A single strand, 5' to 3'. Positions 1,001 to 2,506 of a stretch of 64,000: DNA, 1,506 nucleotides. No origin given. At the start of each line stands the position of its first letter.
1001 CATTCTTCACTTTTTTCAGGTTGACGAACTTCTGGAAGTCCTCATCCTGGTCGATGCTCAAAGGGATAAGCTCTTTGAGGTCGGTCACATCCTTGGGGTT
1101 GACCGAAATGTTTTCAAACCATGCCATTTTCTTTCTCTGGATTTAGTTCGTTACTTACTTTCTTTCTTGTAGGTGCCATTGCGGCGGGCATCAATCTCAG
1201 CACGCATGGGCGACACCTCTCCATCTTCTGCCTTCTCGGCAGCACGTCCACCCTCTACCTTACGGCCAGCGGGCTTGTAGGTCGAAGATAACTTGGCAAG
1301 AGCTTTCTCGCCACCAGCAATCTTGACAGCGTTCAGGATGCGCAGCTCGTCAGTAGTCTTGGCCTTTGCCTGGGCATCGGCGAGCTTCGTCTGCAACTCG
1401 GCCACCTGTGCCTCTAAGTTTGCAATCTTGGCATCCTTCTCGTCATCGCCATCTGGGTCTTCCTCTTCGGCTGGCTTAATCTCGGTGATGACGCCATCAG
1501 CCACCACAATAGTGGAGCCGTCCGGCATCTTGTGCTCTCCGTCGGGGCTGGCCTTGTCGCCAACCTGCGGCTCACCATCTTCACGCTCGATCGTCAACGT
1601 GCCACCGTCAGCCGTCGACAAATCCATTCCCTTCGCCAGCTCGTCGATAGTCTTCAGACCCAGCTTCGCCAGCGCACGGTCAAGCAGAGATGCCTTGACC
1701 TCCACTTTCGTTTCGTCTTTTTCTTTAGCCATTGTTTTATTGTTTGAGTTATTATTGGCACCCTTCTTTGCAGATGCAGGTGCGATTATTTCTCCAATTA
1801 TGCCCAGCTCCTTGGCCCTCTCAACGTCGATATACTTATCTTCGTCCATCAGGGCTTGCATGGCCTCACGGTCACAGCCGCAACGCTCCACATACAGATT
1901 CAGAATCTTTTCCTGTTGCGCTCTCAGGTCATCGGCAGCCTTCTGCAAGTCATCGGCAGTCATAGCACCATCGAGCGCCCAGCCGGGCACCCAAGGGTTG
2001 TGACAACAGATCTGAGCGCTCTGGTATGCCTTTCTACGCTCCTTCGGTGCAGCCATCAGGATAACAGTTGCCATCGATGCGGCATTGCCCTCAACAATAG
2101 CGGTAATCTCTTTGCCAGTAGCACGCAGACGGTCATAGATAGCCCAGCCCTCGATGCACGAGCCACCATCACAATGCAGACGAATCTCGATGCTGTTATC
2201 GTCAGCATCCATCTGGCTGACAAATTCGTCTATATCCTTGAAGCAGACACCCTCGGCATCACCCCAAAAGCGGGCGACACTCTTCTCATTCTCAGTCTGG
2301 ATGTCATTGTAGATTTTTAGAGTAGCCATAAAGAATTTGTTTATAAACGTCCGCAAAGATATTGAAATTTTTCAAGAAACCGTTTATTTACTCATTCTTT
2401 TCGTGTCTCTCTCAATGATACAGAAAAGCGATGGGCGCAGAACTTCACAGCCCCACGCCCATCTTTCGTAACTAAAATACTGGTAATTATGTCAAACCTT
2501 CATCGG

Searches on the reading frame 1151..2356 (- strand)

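Call 78: search_protein_families(library=pfam, proteins=[window:1151-2356:-], max_evalue=0.001)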
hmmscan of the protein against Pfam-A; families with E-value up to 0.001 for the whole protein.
window:1151-2356:- (401 aa): 1 family
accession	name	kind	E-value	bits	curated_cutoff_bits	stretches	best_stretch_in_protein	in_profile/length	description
PF00574.28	CLP_protease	-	1.7e-25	90.4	20.2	1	50-192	43-180/182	Clp protease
